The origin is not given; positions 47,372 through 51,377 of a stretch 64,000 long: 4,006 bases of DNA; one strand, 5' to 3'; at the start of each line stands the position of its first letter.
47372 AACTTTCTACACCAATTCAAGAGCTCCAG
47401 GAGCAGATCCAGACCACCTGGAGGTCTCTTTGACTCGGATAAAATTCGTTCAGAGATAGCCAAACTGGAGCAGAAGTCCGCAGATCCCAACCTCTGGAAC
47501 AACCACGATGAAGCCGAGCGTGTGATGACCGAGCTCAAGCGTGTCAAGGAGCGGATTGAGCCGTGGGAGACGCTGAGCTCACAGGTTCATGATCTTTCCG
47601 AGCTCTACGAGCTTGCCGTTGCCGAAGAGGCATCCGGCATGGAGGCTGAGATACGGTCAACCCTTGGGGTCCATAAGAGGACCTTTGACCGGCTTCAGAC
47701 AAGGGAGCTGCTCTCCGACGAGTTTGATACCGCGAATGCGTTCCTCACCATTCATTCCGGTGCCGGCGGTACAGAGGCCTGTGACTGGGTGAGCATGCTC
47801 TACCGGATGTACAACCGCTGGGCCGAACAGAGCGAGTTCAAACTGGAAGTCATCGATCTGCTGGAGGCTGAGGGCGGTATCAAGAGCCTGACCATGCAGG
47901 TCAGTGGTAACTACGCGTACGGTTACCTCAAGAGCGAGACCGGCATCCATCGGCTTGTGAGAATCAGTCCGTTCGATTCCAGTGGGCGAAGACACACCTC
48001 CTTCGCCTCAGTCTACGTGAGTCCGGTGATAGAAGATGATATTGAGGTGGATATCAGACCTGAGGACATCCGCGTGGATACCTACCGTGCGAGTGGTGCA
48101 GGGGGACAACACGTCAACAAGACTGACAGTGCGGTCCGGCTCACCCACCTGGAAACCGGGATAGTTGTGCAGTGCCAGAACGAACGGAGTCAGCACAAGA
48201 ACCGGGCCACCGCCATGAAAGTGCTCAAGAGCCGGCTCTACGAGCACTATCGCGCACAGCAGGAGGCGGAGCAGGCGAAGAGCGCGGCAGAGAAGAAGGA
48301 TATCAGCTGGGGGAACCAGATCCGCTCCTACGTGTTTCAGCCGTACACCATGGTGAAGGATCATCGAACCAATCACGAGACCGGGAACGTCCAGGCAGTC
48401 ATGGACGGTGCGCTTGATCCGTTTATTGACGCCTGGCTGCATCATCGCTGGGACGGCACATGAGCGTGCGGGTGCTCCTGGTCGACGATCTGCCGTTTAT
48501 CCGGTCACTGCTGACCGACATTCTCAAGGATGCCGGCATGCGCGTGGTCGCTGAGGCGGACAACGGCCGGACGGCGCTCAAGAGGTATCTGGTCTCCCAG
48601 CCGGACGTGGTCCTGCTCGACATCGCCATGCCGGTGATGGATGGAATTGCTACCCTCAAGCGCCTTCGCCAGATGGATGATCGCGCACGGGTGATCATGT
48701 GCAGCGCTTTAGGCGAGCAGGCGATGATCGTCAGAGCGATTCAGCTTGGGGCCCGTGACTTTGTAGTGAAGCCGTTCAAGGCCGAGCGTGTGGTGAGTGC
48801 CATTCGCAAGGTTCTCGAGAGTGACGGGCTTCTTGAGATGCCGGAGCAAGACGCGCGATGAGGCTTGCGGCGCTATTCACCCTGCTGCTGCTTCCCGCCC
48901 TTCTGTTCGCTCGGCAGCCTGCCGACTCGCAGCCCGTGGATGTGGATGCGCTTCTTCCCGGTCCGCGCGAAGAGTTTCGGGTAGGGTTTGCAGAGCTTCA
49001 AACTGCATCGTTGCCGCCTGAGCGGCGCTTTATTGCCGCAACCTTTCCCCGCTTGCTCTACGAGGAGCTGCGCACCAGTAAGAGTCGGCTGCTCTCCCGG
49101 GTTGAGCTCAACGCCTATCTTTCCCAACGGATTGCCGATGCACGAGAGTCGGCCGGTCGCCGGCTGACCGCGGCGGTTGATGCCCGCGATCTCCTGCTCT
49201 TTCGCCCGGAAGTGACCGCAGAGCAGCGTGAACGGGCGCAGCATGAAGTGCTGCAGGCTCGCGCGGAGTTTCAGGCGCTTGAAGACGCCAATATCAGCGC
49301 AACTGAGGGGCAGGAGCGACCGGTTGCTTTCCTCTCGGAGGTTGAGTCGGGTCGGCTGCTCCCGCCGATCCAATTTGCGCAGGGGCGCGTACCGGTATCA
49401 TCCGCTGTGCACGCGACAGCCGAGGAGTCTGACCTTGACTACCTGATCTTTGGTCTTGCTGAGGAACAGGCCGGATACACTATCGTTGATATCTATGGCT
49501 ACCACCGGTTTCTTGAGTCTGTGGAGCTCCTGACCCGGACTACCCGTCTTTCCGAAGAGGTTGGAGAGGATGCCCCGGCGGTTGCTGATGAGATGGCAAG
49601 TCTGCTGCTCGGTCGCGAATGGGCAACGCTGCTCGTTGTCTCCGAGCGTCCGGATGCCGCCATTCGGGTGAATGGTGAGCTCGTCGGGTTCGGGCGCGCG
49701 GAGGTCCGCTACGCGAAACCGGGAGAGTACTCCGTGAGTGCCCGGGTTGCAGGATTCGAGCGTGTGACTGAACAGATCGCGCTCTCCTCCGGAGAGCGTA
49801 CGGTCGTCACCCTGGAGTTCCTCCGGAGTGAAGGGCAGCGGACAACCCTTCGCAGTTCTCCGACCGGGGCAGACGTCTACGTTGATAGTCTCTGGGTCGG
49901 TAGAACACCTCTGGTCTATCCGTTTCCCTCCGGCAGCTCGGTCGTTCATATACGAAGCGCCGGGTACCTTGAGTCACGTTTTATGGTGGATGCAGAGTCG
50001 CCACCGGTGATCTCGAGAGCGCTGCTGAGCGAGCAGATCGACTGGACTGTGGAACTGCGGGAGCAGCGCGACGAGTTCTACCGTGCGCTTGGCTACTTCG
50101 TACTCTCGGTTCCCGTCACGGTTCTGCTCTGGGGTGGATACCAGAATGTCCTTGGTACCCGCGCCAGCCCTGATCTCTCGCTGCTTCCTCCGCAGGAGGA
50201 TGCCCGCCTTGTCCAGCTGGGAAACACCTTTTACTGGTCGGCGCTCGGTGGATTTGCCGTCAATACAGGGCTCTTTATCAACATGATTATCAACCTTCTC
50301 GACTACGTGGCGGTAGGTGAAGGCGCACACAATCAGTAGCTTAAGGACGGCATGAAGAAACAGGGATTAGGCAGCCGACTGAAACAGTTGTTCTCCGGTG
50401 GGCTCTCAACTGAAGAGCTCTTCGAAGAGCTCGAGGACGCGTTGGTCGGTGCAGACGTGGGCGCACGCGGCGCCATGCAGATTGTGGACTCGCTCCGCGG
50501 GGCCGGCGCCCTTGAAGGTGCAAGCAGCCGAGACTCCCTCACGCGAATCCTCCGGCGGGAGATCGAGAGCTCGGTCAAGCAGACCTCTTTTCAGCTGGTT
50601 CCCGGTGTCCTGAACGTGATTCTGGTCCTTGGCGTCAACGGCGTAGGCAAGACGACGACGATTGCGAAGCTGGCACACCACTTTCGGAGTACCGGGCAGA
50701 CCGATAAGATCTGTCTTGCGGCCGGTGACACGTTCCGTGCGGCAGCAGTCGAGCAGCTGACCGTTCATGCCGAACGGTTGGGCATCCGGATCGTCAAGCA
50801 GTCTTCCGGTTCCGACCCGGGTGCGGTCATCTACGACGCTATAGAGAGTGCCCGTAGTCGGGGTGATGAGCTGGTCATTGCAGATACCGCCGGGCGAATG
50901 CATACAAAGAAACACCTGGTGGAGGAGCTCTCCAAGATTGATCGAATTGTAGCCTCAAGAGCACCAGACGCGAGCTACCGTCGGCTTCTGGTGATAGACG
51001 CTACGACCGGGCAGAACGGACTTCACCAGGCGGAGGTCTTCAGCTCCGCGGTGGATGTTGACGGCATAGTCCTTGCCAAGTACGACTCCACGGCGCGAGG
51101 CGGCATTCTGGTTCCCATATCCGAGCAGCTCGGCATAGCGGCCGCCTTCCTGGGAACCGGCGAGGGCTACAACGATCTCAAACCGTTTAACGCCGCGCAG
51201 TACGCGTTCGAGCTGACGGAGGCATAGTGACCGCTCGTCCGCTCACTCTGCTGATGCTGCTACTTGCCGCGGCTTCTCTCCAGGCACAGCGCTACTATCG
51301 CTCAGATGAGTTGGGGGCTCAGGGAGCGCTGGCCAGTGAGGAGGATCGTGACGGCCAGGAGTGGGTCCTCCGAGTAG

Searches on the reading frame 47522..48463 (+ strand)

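Call 52: search_protein_families(library=pfam, proteins=[window:47522-48463:+], max_evalue=0.000001)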
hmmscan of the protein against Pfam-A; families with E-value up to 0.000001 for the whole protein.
window:47522-48463:+ (313 aa): 2 families
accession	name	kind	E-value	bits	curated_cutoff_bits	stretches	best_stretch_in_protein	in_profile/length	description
PF03462.23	PCRF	-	2e-49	168.5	24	1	2-164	28-194/194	PCRF domain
PF00472.26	RF-1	-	3e-47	159.8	35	1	172-282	1-116/116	RF-1 domain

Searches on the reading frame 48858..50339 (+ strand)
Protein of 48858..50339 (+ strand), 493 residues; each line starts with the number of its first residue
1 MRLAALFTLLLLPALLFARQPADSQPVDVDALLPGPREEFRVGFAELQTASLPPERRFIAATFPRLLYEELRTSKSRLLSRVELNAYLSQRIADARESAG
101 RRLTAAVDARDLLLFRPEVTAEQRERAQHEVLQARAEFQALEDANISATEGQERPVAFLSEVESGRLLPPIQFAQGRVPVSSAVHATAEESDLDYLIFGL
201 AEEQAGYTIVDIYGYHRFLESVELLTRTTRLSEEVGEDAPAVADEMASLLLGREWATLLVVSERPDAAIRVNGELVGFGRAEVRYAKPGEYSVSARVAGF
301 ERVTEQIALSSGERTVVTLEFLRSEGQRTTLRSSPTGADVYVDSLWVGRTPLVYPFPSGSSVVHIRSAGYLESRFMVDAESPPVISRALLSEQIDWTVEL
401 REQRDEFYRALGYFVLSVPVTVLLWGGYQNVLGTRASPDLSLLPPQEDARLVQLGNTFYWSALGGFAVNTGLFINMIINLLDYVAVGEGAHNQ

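Call 52: search_protein_families(library=pfam, proteins=[window:48858-50339:+], max_evalue=0.000001)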
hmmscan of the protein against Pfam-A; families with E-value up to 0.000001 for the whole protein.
window:48858-50339:+ (493 aa): 1 family
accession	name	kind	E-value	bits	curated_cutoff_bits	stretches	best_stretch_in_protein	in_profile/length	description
PF08308.17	PEGA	-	9.2e-15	54.8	20.8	0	255-321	1-67/71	PEGA domain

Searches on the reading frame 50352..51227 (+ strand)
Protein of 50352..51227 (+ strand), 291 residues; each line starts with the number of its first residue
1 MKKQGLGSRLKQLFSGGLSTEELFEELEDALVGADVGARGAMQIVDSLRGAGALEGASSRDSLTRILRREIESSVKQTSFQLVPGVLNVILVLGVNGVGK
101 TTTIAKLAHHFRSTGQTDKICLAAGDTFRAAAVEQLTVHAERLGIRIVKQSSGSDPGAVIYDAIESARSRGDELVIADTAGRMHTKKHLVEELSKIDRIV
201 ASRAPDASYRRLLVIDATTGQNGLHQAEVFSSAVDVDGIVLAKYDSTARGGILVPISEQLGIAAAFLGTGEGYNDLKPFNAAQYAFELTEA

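Call 52: search_protein_families(library=pfam, proteins=[window:50352-51227:+], max_evalue=0.000001)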
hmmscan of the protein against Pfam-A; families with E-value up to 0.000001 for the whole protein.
window:50352-51227:+ (291 aa): 2 families
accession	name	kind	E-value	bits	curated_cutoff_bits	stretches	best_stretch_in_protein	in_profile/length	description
PF00448.28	SRP54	-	2.8e-65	220.1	22.7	1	88-288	2-194/196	SRP54-type protein, GTPase domain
PF02881.24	SRP54_N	-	1e-09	38.9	22.4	1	6-70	1-74/75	SRP54-type protein, helical bundle domain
